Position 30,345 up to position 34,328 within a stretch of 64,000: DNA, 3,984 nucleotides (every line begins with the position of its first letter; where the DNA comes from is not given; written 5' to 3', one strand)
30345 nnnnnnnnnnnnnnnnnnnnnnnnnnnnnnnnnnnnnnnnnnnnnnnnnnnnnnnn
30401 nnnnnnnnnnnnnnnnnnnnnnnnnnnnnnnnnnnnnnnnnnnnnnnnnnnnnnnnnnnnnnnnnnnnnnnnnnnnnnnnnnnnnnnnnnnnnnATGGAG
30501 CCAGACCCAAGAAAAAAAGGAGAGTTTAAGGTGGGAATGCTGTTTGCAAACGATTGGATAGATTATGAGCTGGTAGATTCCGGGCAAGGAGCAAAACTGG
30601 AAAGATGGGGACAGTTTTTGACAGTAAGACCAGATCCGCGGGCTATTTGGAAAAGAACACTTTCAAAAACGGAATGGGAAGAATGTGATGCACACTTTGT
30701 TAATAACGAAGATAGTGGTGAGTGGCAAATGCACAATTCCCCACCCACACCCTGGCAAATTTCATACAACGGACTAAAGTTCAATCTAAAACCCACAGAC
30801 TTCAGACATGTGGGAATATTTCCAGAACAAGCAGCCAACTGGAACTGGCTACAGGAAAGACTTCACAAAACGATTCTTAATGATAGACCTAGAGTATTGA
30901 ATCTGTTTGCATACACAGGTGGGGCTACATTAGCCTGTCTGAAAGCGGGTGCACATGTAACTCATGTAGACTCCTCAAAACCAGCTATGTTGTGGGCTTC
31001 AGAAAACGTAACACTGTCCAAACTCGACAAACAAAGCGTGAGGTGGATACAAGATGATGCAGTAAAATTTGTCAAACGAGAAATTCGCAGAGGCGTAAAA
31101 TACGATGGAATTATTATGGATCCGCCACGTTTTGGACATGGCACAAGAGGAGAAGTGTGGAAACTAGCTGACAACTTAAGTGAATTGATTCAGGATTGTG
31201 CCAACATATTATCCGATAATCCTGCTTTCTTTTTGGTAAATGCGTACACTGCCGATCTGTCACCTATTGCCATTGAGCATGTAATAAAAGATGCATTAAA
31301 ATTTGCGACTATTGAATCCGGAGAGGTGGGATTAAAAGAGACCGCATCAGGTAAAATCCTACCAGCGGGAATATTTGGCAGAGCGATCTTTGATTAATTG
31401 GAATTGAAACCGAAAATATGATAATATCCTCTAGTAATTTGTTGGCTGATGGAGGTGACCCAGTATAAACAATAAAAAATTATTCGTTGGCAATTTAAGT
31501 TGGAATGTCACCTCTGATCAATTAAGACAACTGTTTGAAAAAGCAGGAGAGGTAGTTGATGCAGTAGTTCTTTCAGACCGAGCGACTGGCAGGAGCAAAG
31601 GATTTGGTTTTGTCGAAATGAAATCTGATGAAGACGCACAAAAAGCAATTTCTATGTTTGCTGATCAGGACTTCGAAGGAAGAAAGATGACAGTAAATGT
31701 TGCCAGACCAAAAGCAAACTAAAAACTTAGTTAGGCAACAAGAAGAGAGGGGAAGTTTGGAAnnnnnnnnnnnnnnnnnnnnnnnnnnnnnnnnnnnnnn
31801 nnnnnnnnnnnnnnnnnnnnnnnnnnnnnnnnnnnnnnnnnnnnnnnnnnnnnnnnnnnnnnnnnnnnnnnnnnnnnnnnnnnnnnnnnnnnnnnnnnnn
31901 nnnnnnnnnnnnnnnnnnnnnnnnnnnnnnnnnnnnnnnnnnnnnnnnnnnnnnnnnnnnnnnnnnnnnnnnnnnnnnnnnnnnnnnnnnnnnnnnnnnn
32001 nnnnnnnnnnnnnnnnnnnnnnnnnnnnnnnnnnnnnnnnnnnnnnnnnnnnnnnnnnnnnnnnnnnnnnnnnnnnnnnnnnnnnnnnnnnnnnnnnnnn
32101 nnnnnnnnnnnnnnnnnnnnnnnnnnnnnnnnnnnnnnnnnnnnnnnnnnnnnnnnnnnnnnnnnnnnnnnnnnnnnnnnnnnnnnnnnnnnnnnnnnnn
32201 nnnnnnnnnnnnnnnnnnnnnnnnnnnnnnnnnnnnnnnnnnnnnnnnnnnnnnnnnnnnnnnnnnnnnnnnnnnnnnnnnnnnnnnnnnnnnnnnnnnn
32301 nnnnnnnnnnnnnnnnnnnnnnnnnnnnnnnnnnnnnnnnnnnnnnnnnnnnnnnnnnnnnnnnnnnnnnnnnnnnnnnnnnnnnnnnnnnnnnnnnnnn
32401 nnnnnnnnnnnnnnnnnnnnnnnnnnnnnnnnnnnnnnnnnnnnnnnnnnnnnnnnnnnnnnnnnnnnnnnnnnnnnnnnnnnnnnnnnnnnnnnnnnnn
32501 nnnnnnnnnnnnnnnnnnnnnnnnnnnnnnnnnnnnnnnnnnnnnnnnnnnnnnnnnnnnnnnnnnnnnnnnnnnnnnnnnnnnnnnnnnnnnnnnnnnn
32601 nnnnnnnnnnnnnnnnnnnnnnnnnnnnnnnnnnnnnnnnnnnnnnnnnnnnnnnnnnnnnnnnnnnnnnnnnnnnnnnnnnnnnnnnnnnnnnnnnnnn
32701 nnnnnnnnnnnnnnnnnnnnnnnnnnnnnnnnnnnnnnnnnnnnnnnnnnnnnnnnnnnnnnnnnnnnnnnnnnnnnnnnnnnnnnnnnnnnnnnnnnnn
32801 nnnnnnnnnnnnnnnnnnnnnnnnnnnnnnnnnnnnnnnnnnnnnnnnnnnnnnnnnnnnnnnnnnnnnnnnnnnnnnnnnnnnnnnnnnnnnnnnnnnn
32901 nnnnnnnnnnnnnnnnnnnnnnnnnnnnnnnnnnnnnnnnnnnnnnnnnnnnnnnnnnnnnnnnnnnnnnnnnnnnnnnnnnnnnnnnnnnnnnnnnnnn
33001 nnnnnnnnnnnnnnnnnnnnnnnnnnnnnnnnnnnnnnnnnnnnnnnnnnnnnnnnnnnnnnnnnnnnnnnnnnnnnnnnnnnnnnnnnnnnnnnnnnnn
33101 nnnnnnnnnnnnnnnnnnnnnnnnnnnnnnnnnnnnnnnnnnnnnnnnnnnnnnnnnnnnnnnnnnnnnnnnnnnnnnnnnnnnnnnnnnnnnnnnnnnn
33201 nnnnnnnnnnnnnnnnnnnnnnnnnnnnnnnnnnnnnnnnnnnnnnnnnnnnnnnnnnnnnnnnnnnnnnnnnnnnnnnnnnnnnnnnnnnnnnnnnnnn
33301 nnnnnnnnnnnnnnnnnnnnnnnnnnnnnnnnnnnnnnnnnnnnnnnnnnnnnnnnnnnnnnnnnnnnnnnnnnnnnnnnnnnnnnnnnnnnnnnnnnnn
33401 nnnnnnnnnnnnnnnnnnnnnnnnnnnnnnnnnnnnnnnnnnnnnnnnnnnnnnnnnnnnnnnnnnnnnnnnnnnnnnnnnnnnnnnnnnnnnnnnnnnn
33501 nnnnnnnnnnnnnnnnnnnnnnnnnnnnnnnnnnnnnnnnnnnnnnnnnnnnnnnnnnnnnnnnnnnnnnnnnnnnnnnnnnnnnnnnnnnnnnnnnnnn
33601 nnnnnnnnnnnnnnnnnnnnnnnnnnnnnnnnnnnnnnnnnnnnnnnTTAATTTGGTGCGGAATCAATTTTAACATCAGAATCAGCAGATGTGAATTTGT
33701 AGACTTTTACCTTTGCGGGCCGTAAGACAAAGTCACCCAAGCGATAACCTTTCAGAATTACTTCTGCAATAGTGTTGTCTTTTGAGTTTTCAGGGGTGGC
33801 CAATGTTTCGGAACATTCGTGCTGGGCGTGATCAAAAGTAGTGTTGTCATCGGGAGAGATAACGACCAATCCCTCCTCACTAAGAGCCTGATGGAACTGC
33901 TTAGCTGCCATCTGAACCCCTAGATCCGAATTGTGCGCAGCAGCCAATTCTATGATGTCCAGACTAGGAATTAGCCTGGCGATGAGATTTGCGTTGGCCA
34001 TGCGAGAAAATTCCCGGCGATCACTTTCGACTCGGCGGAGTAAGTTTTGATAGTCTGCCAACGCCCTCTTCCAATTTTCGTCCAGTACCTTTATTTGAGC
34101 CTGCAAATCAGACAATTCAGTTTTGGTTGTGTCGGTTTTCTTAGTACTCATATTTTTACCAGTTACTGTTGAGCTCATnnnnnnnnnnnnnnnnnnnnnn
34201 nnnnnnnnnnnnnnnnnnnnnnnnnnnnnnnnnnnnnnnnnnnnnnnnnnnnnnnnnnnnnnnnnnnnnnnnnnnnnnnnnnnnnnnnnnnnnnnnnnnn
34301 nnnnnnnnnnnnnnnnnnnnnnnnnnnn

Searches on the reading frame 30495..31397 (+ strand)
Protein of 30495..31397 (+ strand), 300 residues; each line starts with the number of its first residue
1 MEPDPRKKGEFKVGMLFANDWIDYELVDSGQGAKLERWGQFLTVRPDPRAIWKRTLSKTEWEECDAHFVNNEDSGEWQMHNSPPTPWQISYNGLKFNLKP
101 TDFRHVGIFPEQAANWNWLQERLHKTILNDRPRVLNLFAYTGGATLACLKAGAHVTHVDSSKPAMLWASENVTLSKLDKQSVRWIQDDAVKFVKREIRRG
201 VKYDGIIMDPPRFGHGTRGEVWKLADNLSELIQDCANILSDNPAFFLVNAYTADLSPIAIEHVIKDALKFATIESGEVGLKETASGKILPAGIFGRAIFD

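Call 10: search_protein_families(library=pfam, proteins=[window:30495-31397:+], max_evalue=0.001)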
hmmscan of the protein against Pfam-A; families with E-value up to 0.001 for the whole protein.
window:30495-31397:+ (300 aa): 2 families
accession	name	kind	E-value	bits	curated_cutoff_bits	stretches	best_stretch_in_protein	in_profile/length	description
PF10672.15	Methyltrans_SAM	-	6.3e-14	52.3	27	1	72-217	72-210/286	S-adenosylmethionine-dependent methyltransferase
PF03602.21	Cons_hypoth95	-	9.4e-07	29.1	24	1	114-211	31-122/182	Conserved hypothetical protein 95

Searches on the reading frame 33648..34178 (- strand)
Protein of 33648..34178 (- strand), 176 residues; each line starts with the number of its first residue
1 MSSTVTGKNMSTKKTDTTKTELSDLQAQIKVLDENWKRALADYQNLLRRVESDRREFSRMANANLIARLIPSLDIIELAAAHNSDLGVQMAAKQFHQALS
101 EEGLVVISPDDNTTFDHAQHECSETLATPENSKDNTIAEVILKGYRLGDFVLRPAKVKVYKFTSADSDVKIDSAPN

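Call 9: search_protein_families(library=pfam, proteins=[window:33648-34178:-], max_evalue=0.001)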
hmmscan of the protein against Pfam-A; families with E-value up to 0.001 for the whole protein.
window:33648-34178:- (176 aa): 1 family
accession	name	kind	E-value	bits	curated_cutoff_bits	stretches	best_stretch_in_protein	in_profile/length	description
PF01025.24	GrpE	-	6.2e-31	107.7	25.8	1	11-161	9-165/165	GrpE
